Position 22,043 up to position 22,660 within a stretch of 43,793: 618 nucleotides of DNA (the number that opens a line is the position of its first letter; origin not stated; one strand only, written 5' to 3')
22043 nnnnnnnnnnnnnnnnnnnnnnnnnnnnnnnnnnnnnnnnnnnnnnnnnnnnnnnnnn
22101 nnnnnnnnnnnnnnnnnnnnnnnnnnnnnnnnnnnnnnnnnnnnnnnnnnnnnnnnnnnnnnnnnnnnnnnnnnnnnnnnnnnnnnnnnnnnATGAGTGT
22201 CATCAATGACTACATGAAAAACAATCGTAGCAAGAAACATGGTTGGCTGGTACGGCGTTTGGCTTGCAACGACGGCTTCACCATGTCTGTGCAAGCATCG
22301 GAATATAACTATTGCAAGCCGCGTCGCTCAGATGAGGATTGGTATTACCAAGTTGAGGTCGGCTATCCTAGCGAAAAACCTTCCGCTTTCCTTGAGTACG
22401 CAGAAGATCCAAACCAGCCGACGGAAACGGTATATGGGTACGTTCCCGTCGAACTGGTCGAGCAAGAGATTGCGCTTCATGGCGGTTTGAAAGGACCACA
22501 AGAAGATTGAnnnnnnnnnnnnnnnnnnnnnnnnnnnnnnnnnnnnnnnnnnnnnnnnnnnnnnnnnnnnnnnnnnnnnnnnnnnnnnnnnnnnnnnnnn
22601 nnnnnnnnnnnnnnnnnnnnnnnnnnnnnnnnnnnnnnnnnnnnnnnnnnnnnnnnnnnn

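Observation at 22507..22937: Element R: gene-free segment with a terminator-like 19-bp hairpin, pseudoknot-capable leader and mutually exclusive helices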

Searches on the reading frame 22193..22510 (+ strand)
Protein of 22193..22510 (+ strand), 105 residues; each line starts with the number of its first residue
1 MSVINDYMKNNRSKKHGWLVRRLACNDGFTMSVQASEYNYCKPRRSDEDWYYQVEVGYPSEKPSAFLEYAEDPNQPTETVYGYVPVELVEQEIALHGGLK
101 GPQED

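Call 12: search_protein_families(library=phrogs, proteins=[window:22193-22510:+], max_evalue=0.01)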
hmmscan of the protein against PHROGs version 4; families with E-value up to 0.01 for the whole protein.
window:22193-22510:+ (105 aa): 1 family
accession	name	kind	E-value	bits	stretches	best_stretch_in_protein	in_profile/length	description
phrog_24554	-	unknown function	0.00041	21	0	23-46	33-56/147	-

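Call 17: find_related_loci(query=window:22193-22507:+, collection=viral_contigs, flank=4000)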
Query window:22193-22507:+ (105 aa) in viral_contigs; peptide patterns used: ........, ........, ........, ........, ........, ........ (x = any residue, [..] = any of these).
23 stretches matched a pattern, but none encodes a relative of the query by tblastn (E <= 1e-3).

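Call 20: find_encoding_contigs(protein=window:22193-22507:+, flank=3000, max_places=10)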
Protein window:22193-22507:+ (105 aa): 2 contigs read that carry it; 1 place shown.
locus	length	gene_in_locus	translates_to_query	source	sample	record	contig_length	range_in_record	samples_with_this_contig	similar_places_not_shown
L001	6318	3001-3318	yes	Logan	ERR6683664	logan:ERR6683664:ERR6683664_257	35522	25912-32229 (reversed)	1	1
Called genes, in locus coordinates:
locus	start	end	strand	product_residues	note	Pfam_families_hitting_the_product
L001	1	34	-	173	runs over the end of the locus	-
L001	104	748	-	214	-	PF05766:NinG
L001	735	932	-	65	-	-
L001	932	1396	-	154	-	PF05772:NinB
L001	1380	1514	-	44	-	-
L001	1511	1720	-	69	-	-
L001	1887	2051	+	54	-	-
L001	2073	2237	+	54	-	-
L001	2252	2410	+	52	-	-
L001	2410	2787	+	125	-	-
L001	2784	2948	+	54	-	-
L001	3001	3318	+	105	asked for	-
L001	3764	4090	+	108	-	-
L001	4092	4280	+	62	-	-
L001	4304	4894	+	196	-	PF04404:ERF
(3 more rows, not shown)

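Call 22: find_homologous_proteins(query=window:22193-22507:+)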
Query window:22193-22507:+ (105 aa): 698 proteins with E <= 0.001 among 698 candidates; the best 120 are listed.
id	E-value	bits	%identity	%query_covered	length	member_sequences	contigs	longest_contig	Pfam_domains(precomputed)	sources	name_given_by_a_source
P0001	2.4e-60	219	88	99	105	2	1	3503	-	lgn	-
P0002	5.5e-42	160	68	98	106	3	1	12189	-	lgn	-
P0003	7.7e-39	150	66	97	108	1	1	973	-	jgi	-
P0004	6.4e-35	137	61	92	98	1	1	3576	-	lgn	-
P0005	3.6e-32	129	58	93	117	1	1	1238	-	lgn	-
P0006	6.8e-32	128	59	94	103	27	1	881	-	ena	-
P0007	3.9e-31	125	57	96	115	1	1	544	-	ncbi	-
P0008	1.2e-30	124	59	93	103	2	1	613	-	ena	-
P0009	4.3e-30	122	58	93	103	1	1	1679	-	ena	-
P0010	6.3e-30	121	56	92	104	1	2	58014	-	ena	-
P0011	8.1e-30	121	55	91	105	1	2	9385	-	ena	-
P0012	9.0e-30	121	56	95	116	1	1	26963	-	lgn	-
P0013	1.4e-29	120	61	92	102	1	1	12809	-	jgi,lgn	jgi:hypothetical protein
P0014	2.5e-29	119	57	95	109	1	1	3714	-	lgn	-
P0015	4.2e-29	119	58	93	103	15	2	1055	-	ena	-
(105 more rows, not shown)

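Call 24: find_encoding_contigs(protein=P0001, flank=4000, max_places=4)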
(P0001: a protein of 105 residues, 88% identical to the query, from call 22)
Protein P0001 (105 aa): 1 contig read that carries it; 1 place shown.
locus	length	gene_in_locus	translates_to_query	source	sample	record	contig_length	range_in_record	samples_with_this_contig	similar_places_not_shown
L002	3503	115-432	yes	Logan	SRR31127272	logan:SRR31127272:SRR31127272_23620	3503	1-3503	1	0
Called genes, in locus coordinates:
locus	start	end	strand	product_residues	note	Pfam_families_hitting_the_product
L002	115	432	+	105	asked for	-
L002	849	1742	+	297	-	PF03837:RecT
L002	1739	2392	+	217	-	PF09588:YqaJ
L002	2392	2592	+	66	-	-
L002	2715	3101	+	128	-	-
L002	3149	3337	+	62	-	-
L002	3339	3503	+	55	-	?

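Call 25: find_encoding_contigs(protein=P0002, flank=4000, max_places=4)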
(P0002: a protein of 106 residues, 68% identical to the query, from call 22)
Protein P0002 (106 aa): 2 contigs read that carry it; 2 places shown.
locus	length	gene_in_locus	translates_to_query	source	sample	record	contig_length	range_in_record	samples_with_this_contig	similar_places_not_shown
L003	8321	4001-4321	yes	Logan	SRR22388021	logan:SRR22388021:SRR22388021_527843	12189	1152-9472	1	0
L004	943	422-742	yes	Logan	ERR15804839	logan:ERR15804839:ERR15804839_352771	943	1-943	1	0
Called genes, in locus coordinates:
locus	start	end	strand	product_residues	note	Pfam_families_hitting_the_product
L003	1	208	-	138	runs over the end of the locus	-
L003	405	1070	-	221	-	PF13412:HTH_24 (weak)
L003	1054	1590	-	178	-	PF05766:NinG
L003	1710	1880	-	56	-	-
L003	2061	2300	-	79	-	-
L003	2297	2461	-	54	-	-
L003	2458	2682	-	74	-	-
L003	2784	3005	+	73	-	-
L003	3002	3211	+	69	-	-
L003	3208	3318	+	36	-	-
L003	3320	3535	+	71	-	PF24875:DUF7736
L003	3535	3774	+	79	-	-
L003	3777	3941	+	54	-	-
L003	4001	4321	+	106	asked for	-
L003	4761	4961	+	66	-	PF04448:DUF551 (weak)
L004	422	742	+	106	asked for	-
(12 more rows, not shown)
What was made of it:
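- The element sits at a junction where downstream genes differ between close relatives (calls 24, 25).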

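Call 30: find_related_loci(query=A2, collection=viral_contigs, flank=2500)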
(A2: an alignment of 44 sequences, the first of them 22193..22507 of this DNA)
Query A2 (105 aa) in viral_contigs; peptide patterns used: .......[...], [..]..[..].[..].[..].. (x = any residue, [..] = any of these).
373 stretches matched a pattern; 354 encode a relative of the query (tblastn E <= 1e-3); the best 80 are kept; 80 distinct loci.
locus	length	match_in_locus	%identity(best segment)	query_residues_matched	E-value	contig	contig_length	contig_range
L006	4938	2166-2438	55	10-100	4e-33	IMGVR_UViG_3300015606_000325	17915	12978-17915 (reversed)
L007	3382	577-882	54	3-100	2e-32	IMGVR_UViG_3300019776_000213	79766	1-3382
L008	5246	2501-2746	58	19-101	4e-30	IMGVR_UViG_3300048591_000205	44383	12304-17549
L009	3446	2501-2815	50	4-101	5e-30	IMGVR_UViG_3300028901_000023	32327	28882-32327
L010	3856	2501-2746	58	19-101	6e-29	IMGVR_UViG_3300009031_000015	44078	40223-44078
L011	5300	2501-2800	50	4-101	1e-28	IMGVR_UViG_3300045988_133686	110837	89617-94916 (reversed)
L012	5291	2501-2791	51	4-99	3e-28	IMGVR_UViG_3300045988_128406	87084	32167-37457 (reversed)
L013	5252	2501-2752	55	18-101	6e-28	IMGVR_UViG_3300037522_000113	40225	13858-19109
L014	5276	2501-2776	48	4-99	1e-27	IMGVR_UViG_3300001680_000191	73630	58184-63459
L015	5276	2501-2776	48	4-99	1e-27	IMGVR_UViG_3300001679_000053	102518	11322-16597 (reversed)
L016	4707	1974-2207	58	19-97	1e-27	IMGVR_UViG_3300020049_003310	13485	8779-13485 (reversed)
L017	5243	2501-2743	57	21-101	2e-27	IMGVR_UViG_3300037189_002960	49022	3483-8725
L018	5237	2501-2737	54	21-99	3e-27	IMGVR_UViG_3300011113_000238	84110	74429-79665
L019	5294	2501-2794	49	6-99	3e-27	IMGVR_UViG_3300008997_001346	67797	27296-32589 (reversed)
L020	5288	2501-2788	53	4-99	3e-27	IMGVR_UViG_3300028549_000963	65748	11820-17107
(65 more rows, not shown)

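Call 31: find_related_loci(query=A2, collection=genome_contigs, flank=2500)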
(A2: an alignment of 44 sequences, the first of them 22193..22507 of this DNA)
Query A2 (105 aa) in genome_contigs; peptide patterns used: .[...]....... (x = any residue, [..] = any of these).
10 stretches matched a pattern; 7 encode a relative of the query (tblastn E <= 1e-3); 7 distinct loci.
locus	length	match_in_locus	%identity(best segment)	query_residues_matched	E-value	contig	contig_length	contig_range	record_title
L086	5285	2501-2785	49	4-99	5e-30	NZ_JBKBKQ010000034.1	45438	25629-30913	MAG: Acidovorax sp. isolate 21H_023.bin.36 NODE_825_length_45438_cov_12.392722, whole genome shotgun sequence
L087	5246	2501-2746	58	19-101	4e-30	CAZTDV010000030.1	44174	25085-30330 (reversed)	MAG TPA_asm: uncultured Sediminibacterium sp. isolate SRP062349_co2_105 genome assembly, contig: NODE_496_length_44174_c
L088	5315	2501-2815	47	1-101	2e-29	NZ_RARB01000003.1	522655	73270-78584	Pantoea piersonii strain IIIF1SW-P2 scaffold3.1, whole genome shotgun sequence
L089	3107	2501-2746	58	19-101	2e-29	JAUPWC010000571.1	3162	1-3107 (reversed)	MAG: Verrucomicrobiota bacterium isolate erpe_2018_sw_42hr_WHONDRS-SW48-000099_B_bin.74 scaffold_1341052, whole genome s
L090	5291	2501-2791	43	8-102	3e-22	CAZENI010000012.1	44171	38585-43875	MAG TPA_asm: uncultured Opitutus sp. isolate SRP292972_co3_40 genome assembly, contig: NODE_621_length_44171_cov_6.85690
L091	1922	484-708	48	31-104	1e-17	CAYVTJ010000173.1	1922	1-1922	MAG TPA_asm: Candidatus Micrarchaeota archaeon isolate binchicken_co15_137 genome assembly, contig: NODE_79245_length_19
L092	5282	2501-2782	32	22-99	9e-13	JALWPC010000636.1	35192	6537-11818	MAG: Rhodobacteraceae bacterium isolate M2_maxbin2_scaf2bin.280 M2_NODE_888_length_35192_cov_24.005504, whole genome sho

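Call 32: search_protein_families(library=pfam, proteins=[window:22193-22507:+], max_evalue=0.1)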
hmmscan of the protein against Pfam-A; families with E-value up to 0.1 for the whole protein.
window:22193-22507:+ (105 aa): 0 families

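Call 37: find_encoding_contigs(protein=P0004, flank=3000, max_places=3)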
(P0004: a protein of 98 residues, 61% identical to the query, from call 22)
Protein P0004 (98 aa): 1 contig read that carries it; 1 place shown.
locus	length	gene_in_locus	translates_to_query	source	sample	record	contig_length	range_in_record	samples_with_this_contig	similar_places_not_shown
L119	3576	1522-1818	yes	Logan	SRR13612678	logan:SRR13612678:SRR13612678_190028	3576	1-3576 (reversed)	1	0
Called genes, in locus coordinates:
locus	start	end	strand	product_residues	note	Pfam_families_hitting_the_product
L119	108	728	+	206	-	-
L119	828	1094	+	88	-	-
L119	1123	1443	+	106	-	PF07603:Lcl_C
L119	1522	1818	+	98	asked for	-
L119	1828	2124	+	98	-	PF07603:Lcl_C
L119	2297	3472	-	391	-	-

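Call 38: find_encoding_contigs(protein=P0013, flank=3000, max_places=3)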
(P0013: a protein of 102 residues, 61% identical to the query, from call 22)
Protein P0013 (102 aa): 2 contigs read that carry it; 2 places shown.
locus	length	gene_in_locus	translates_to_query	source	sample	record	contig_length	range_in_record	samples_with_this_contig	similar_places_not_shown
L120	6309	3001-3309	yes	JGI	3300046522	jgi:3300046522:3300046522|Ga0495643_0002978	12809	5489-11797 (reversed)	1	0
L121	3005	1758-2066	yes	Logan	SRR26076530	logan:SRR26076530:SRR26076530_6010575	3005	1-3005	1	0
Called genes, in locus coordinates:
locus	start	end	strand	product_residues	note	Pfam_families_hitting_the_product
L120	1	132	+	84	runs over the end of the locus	-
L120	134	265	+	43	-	-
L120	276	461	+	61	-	-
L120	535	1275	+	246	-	PF00805:Pentapeptide, PF13599:Pentapeptide_4 (weak), PF13576:Pentapeptide_3 (weak), PF00805:Pentapeptide, PF19062:DUF5758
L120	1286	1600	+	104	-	-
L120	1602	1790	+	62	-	-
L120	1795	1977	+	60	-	-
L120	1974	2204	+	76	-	PF27050:Phage_P22_Y8K6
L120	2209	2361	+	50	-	-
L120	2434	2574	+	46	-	-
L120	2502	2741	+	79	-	-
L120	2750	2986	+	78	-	-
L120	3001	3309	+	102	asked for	-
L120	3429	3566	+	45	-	-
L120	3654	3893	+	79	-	-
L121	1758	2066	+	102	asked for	-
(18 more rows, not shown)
